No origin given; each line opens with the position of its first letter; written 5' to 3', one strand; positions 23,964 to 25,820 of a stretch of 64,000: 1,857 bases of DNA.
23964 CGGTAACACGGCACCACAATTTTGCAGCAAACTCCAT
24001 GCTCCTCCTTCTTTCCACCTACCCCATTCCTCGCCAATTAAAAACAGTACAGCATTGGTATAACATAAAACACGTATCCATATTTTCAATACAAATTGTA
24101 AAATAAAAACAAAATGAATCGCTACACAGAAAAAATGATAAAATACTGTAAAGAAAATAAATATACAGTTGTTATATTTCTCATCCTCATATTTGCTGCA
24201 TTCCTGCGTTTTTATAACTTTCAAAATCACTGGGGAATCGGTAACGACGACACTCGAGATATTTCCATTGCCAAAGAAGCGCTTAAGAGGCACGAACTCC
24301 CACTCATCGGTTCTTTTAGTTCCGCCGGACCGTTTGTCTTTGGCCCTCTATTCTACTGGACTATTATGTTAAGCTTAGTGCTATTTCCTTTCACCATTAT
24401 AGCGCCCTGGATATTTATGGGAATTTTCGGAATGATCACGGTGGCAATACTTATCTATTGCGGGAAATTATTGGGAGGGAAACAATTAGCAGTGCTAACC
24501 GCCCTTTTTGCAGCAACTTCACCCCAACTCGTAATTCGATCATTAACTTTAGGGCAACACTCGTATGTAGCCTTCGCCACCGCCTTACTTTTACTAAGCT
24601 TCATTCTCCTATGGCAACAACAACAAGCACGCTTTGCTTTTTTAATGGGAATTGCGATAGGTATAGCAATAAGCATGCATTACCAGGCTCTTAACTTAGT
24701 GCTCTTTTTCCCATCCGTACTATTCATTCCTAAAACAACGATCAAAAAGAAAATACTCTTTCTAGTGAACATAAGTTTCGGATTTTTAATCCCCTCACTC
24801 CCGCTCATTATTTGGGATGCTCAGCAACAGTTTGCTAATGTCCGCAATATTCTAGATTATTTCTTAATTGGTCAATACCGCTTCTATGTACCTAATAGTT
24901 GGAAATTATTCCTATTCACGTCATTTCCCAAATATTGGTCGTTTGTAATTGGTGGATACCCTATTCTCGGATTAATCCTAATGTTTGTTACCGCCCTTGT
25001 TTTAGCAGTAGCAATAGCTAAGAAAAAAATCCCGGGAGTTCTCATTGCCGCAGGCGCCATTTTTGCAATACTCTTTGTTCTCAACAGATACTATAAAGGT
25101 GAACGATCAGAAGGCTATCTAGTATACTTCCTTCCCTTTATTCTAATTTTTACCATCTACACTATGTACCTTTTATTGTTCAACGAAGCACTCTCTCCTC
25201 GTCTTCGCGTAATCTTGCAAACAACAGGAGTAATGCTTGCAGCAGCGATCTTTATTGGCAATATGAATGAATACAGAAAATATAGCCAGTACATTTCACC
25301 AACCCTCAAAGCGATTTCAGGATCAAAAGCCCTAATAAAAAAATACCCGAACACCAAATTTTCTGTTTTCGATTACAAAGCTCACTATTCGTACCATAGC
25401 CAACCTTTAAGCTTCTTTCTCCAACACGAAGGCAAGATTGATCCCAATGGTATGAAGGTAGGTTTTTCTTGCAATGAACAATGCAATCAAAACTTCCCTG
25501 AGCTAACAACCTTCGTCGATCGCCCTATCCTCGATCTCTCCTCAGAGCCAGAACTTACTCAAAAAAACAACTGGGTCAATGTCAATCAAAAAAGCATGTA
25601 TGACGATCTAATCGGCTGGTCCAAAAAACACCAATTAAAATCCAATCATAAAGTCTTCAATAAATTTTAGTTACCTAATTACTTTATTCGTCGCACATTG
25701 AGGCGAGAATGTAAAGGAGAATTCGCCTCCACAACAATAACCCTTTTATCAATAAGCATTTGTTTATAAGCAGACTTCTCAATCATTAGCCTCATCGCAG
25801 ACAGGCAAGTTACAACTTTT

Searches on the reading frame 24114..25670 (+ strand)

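Call 64: search_protein_families(library=pfam, proteins=[window:24114-25670:+], max_evalue=0.00001)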
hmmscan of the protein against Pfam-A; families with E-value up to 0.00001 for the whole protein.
window:24114-25670:+ (518 aa): 1 family
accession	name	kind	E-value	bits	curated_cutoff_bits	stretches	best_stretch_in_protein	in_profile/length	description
PF13231.12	PMT_2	-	4.5e-09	37.1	26.1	1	78-234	4-160/160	Dolichyl-phosphate-mannose-protein mannosyltransferase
